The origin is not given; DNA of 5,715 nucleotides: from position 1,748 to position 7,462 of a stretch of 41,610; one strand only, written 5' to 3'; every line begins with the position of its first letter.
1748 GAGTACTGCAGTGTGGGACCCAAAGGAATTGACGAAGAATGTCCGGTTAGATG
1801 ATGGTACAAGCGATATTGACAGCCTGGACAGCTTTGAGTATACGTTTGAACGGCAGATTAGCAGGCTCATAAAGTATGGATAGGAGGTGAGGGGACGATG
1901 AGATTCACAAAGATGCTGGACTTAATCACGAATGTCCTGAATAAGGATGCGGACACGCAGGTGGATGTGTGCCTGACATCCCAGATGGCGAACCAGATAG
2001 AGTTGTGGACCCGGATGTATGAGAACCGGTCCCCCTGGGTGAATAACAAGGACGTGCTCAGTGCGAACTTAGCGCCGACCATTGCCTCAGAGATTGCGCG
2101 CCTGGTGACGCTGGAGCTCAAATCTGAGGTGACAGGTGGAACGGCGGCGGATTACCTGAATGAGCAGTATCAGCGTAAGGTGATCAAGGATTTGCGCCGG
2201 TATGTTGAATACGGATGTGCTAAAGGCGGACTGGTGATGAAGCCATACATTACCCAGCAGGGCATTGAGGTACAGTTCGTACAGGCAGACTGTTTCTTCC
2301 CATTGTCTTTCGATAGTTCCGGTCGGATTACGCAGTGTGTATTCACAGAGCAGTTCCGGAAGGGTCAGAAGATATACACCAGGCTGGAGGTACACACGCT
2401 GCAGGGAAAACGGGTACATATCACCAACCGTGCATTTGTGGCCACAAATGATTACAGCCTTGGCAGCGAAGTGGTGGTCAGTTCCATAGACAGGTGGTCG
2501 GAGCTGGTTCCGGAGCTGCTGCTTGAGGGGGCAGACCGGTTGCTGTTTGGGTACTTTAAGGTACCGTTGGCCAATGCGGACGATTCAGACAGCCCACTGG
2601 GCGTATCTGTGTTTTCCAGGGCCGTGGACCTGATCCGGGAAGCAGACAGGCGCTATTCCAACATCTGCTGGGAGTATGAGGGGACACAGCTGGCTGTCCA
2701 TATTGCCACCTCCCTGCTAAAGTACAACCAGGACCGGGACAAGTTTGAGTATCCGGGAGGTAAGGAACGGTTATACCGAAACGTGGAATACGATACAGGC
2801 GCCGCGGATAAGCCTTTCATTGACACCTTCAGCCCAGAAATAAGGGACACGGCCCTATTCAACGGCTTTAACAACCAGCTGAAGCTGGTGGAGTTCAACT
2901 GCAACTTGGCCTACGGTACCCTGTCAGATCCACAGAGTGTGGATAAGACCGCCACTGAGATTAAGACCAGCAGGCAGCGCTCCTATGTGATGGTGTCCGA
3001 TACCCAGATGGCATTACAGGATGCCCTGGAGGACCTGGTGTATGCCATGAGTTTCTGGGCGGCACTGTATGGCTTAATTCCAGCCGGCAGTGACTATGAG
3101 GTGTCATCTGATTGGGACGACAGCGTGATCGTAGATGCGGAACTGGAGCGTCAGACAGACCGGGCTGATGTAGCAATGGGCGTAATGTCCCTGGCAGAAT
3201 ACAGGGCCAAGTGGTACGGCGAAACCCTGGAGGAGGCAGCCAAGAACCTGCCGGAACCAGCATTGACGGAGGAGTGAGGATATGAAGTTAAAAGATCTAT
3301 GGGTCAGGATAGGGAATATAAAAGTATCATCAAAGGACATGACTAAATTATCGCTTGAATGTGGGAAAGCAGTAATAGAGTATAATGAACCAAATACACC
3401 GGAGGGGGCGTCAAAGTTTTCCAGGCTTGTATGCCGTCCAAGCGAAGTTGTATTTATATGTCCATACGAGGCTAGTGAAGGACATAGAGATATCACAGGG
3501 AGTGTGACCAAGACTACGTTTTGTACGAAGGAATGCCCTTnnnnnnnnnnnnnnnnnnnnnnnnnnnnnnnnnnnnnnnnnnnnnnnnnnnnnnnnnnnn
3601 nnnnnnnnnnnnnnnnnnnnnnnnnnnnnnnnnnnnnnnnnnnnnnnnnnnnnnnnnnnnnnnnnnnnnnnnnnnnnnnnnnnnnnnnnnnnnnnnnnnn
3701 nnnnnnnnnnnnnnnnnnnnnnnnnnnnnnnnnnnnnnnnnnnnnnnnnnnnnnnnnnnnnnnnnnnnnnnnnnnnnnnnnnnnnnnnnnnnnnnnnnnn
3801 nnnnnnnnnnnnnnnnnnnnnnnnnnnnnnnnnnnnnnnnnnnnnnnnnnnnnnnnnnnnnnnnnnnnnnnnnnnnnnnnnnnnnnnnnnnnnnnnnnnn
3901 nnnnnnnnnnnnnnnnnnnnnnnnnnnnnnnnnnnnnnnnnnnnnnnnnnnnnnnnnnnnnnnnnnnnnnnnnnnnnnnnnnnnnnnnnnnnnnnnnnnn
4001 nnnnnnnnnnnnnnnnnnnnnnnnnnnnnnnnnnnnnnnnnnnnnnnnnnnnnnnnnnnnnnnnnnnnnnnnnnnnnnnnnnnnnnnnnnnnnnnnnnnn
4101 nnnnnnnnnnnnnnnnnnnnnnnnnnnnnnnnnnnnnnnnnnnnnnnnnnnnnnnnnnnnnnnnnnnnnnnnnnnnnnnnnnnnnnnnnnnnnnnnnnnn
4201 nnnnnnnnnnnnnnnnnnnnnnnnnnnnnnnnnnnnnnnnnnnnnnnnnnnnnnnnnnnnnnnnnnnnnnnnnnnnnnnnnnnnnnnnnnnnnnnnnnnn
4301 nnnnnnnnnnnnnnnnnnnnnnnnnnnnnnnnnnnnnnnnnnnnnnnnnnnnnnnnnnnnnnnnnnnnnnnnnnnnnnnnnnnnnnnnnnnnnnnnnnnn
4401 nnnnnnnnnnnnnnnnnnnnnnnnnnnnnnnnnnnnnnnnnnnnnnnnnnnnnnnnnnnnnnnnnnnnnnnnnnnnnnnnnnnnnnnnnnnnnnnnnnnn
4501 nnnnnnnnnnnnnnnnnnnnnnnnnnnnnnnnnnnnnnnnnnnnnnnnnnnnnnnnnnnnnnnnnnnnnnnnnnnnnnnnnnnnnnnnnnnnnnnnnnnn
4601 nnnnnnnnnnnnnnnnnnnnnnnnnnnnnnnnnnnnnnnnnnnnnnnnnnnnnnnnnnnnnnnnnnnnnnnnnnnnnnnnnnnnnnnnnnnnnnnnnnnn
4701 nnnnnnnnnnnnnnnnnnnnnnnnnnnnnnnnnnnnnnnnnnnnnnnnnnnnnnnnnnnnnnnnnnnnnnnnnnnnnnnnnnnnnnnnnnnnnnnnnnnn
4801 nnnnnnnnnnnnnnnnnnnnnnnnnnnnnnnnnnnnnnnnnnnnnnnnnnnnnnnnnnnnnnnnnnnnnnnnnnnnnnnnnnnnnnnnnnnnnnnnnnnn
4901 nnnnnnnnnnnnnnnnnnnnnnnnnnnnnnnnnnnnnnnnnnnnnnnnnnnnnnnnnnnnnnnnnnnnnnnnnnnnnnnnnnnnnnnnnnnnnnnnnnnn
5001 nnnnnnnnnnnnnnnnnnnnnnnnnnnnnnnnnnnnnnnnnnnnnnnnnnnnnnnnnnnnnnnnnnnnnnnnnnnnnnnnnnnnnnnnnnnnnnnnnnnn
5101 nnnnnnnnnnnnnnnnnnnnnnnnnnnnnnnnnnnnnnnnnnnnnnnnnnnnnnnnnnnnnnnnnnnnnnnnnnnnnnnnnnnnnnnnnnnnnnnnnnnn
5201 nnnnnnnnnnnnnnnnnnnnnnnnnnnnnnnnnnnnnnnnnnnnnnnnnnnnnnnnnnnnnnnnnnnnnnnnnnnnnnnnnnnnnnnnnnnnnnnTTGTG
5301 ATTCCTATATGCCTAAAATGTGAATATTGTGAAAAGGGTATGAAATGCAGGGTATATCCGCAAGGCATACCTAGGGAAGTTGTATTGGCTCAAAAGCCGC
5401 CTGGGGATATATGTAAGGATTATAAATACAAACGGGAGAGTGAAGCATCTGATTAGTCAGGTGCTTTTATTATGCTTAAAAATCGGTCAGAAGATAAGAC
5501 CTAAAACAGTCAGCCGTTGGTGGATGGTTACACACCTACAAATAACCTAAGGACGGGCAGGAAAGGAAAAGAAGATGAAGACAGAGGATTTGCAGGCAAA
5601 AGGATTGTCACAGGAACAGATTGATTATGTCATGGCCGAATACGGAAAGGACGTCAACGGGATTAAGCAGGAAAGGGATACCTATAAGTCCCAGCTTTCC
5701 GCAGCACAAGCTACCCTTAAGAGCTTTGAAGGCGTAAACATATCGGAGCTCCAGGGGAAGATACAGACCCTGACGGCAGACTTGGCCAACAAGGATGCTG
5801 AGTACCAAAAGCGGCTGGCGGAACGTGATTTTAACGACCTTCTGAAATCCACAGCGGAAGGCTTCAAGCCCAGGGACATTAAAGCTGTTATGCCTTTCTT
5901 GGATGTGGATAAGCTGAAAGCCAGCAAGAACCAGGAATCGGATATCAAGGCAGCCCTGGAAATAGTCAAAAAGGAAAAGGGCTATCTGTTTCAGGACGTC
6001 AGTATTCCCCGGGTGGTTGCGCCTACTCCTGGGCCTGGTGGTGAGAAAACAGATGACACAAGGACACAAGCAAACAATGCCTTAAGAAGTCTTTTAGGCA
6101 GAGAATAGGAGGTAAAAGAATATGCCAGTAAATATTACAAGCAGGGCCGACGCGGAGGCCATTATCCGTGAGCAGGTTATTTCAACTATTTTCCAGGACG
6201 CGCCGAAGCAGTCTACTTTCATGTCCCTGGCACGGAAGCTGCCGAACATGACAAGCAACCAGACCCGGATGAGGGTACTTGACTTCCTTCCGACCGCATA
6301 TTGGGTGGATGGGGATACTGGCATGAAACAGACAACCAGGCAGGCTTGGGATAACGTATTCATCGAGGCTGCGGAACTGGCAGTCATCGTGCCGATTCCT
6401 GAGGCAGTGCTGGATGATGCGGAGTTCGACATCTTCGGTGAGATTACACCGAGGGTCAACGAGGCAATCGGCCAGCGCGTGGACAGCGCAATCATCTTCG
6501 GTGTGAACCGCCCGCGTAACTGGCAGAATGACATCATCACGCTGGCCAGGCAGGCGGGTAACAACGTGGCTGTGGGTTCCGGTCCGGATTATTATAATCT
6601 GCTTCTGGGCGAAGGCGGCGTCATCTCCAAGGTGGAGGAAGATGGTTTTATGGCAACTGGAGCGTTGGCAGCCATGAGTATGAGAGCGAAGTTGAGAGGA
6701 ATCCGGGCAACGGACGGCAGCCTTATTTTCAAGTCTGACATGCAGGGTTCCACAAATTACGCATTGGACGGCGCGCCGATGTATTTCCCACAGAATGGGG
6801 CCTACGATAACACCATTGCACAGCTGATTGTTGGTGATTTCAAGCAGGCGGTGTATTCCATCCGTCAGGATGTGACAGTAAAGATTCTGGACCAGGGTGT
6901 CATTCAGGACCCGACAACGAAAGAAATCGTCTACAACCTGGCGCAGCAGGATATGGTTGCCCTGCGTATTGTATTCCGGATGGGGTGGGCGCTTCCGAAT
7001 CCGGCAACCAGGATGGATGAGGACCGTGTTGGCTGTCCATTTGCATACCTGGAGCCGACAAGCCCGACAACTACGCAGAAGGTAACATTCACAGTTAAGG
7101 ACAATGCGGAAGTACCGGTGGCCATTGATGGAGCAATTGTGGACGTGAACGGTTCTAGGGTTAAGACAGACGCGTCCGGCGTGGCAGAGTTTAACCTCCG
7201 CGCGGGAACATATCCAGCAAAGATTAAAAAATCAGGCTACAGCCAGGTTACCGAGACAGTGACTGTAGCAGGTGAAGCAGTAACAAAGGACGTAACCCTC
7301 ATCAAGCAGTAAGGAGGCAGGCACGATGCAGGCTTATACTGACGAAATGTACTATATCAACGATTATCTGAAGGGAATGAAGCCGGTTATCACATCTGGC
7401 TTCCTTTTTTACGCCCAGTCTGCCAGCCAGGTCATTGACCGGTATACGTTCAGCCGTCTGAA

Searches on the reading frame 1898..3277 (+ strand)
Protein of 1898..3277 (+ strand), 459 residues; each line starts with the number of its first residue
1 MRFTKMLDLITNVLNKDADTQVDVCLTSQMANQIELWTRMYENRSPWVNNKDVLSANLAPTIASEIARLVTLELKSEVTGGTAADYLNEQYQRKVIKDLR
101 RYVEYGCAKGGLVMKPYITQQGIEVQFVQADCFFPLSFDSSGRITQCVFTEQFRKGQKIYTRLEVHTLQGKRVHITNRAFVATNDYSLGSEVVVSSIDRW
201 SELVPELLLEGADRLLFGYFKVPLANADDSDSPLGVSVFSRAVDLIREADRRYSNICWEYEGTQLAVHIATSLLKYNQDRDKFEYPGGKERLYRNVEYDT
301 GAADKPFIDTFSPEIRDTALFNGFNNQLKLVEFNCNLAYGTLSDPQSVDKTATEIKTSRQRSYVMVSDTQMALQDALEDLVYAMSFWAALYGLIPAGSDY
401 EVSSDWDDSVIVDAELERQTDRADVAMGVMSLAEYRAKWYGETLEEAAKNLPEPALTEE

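Call 54: search_protein_families(library=phrogs, proteins=[window:1898-3277:+], max_evalue=0.00001)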
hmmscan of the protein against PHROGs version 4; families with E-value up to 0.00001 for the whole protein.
window:1898-3277:+ (459 aa): 1 family
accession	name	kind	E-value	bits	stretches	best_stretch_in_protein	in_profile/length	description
phrog_533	-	head and packaging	5e-138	461.7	1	15-455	16-477/495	portal protein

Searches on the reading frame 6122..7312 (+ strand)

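Call 54: search_protein_families(library=phrogs, proteins=[window:6122-7312:+], max_evalue=0.00001)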
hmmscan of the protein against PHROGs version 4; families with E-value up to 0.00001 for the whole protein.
window:6122-7312:+ (396 aa): 2 families
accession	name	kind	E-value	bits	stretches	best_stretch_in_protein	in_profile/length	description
phrog_10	-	head and packaging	1.3e-55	190.7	1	5-396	359-751/752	major head protein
phrog_617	-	head and packaging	3.4e-07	30.5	1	8-264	344-592/626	major head protein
